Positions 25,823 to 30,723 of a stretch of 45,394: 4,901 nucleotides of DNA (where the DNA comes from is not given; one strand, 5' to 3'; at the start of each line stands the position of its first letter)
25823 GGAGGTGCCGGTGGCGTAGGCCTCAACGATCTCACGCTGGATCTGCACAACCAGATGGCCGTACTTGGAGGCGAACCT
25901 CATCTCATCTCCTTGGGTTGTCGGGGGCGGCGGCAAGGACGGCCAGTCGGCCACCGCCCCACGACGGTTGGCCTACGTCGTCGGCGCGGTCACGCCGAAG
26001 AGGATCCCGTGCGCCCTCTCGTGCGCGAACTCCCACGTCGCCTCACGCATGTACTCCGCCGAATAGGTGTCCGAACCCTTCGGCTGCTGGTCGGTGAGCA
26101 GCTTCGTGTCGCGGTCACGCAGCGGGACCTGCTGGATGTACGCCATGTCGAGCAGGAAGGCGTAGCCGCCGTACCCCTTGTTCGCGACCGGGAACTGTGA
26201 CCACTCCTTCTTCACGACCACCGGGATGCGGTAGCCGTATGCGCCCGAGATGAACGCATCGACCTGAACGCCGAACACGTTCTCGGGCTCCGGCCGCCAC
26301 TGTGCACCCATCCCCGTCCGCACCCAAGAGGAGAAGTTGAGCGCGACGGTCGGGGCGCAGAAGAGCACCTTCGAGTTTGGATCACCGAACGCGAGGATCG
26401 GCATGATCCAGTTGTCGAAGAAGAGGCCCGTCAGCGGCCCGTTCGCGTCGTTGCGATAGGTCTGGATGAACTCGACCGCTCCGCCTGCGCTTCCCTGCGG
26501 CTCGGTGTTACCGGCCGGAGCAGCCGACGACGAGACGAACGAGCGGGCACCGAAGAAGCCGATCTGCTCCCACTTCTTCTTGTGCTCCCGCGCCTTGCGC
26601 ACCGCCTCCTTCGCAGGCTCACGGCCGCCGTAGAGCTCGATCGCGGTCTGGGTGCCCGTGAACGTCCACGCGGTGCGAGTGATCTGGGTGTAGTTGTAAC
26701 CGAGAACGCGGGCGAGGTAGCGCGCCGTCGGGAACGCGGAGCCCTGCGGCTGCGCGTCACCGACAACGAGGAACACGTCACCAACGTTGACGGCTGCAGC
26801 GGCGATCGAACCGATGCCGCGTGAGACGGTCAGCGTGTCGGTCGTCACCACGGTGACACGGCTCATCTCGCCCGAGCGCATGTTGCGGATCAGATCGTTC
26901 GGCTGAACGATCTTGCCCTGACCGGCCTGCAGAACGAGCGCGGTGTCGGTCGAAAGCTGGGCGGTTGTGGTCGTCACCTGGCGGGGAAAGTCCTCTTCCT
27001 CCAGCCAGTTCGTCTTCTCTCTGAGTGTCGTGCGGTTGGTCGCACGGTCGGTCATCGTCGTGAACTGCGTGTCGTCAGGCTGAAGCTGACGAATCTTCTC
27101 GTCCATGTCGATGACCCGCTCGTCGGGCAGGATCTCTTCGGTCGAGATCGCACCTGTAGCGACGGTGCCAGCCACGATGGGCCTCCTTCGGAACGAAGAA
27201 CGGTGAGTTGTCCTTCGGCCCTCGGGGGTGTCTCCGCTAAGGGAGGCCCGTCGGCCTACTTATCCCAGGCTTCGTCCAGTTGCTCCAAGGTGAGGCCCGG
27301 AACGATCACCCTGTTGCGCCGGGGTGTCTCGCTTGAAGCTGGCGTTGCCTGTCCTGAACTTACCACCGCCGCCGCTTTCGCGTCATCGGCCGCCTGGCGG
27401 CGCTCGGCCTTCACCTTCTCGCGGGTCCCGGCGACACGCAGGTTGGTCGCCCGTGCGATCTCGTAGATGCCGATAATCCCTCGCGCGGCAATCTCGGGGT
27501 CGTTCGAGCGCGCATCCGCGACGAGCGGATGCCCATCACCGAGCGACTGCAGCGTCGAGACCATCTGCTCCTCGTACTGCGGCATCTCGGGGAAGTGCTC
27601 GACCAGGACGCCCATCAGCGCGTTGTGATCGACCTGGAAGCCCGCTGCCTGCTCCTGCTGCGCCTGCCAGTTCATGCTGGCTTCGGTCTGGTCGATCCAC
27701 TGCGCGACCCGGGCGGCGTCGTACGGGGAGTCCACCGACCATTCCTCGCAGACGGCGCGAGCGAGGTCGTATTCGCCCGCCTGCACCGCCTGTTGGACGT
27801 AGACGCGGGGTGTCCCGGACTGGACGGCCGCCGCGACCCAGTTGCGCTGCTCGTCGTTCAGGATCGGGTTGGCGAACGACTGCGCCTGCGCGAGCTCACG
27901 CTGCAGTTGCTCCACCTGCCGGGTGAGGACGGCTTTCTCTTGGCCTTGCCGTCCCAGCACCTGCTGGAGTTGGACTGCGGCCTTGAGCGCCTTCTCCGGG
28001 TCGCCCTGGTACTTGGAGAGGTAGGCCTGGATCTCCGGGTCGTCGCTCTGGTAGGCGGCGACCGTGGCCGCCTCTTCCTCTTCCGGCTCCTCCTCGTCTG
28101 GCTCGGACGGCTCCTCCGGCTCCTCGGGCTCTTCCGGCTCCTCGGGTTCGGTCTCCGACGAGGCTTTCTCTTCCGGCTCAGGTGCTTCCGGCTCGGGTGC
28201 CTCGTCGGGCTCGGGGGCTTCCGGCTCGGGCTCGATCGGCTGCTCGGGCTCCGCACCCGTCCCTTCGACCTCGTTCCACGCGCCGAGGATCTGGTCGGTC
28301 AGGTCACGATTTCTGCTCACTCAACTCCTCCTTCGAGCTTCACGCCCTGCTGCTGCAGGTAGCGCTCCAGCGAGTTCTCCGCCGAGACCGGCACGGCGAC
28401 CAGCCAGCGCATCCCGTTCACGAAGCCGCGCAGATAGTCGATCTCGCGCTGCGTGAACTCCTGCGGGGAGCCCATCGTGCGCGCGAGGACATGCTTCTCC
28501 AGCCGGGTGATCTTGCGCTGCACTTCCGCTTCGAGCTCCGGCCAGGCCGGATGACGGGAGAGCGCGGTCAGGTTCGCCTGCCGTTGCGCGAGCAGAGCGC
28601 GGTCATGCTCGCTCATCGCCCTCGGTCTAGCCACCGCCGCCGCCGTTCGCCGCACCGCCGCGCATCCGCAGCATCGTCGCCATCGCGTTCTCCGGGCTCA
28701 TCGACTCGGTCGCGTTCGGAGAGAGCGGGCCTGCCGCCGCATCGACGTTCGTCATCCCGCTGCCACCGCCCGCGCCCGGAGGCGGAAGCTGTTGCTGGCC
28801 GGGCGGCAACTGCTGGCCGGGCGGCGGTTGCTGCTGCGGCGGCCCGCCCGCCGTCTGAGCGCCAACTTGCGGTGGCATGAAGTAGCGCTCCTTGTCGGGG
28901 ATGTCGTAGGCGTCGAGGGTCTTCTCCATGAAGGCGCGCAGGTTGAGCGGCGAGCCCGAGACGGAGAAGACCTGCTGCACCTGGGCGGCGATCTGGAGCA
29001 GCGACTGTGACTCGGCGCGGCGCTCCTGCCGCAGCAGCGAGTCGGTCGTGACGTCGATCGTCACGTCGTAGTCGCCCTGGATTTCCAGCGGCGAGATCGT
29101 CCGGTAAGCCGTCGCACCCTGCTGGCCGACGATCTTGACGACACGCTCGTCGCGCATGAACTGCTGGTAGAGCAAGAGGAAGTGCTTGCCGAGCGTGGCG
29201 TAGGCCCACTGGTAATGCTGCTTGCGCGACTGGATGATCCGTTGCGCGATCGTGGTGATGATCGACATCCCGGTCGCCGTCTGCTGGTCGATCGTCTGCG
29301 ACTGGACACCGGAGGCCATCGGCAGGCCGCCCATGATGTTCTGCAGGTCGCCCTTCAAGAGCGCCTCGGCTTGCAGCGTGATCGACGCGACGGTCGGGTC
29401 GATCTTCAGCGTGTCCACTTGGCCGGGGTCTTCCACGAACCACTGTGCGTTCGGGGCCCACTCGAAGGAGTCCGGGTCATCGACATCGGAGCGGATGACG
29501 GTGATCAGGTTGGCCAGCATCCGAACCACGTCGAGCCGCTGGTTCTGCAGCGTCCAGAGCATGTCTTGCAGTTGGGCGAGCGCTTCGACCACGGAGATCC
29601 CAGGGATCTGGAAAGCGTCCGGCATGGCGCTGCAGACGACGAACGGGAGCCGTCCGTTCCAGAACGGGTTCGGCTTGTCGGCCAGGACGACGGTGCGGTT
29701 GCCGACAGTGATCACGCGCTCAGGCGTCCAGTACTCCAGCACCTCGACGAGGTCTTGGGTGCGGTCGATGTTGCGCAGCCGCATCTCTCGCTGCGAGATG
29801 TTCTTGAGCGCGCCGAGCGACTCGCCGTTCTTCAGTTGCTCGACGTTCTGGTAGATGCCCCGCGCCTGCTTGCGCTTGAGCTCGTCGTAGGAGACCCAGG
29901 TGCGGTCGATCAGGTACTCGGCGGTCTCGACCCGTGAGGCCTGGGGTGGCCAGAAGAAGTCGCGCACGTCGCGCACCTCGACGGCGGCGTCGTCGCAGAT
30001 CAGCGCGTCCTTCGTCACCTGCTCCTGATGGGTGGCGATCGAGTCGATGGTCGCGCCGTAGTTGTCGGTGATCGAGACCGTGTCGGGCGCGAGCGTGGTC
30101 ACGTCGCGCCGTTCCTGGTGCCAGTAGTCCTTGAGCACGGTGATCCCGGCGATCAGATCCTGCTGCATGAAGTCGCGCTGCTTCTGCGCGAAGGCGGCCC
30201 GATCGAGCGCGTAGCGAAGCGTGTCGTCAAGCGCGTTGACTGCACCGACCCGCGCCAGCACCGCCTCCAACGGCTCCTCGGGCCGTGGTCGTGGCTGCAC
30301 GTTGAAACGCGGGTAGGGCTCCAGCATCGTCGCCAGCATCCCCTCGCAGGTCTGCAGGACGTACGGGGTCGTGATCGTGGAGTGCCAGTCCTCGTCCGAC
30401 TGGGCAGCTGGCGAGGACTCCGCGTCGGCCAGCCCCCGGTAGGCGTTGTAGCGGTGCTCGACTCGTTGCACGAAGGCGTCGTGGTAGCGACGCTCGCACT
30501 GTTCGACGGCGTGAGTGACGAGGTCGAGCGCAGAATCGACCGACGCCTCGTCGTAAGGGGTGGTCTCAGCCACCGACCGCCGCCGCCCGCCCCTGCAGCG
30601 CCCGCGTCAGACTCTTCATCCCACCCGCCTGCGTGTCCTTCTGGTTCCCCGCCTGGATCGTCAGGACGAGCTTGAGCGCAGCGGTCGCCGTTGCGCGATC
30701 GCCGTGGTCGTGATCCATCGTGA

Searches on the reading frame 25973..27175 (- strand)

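Call 9: search_protein_families(library=phrogs, proteins=[window:25973-27175:-])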
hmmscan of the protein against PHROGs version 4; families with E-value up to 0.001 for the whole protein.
window:25973-27175:- (400 aa): 1 family
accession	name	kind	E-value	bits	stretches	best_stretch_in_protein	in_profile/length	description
phrog_1328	-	head and packaging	1.1e-17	65.4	1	66-399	65-310/583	major head protein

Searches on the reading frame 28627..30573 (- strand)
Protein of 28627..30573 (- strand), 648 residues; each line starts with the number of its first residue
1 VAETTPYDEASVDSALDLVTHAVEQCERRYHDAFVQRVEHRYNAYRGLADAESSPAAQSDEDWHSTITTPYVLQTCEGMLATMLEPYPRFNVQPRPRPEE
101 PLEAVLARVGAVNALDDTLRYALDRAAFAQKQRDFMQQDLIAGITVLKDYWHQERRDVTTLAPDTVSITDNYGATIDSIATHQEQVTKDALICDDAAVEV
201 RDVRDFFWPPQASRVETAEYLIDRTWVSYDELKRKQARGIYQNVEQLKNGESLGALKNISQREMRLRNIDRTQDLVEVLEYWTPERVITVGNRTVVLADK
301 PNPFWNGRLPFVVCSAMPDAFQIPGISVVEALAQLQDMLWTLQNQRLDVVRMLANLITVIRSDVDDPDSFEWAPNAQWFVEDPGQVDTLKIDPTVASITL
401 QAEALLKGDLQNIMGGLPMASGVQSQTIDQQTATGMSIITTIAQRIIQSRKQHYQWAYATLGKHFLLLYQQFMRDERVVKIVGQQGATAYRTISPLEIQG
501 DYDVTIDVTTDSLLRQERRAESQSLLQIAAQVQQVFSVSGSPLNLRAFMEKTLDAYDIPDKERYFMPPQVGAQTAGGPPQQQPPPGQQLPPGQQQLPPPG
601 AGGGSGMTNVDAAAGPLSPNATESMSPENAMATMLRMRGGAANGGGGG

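Call 9: search_protein_families(library=phrogs, proteins=[window:28627-30573:-])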
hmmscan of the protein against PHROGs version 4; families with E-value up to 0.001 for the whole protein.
window:28627-30573:- (648 aa): 3 families
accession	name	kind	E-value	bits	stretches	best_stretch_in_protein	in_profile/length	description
phrog_1216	-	head and packaging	3.1e-25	89.8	1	134-590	126-616/714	portal protein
phrog_332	-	connector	2e-22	80.3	1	22-621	17-553/560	head-tail adaptor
phrog_156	-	head and packaging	1.5e-06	27.9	1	280-595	267-586/681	portal protein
